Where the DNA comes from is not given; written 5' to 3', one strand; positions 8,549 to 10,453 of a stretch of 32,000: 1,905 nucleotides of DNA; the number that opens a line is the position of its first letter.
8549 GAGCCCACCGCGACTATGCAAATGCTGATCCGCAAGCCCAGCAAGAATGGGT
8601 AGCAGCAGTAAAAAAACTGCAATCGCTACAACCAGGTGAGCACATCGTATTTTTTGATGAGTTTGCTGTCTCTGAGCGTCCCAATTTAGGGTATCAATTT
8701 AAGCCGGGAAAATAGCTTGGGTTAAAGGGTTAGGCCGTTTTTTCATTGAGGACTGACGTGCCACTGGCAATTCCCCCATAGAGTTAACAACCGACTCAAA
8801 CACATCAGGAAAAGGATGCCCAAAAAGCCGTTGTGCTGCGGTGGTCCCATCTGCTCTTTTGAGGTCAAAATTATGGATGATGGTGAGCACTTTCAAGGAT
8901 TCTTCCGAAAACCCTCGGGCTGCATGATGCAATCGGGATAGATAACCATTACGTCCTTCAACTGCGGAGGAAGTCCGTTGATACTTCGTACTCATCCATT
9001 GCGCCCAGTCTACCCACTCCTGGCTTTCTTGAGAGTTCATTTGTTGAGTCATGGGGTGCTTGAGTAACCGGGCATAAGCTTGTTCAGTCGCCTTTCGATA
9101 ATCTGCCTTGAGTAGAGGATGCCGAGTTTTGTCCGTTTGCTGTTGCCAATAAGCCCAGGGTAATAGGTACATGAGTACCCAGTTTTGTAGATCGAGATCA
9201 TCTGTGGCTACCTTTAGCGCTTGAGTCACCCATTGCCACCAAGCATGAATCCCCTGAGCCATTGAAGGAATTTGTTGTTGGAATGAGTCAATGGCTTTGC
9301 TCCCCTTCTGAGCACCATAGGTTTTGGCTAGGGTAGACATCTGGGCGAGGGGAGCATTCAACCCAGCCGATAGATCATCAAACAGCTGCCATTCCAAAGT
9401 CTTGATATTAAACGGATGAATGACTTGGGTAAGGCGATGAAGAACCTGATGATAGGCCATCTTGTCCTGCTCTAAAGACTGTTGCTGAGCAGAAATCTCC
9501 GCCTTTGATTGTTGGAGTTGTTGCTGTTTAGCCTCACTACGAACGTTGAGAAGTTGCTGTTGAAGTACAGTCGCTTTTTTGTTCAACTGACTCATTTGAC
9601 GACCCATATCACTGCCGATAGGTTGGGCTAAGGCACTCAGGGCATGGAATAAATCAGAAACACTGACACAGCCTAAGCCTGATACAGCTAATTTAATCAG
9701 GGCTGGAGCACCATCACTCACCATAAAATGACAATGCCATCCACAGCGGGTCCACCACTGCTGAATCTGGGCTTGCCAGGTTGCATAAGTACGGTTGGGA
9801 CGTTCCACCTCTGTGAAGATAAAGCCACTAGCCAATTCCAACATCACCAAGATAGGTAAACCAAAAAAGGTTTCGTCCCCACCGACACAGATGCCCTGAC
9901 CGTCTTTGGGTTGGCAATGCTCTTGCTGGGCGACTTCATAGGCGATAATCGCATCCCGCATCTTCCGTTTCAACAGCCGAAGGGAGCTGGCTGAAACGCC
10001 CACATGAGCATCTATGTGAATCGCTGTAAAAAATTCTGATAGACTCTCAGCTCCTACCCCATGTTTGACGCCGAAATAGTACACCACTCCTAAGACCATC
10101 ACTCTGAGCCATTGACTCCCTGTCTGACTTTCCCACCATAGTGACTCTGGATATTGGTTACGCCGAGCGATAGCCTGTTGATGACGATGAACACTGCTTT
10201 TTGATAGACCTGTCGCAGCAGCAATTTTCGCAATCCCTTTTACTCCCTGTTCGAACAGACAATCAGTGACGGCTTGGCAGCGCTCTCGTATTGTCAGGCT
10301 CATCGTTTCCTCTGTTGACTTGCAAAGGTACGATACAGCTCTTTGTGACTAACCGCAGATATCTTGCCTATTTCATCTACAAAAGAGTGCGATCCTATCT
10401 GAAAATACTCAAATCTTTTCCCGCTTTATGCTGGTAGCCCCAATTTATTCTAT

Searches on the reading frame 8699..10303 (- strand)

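Call 72: search_protein_families(library=pfam, proteins=[window:8699-10303:-], max_evalue=0.001)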
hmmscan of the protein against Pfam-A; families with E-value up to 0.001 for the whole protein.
window:8699-10303:- (534 aa): 2 families
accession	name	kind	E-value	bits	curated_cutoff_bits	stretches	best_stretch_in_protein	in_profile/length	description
PF19936.4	DUF6399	-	5.6e-57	192.3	35.4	1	377-518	2-143/146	Family of unknown function (DUF6399)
PF09339.16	HTH_IclR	-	0.00089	19.4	22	0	23-41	20-38/52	IclR helix-turn-helix domain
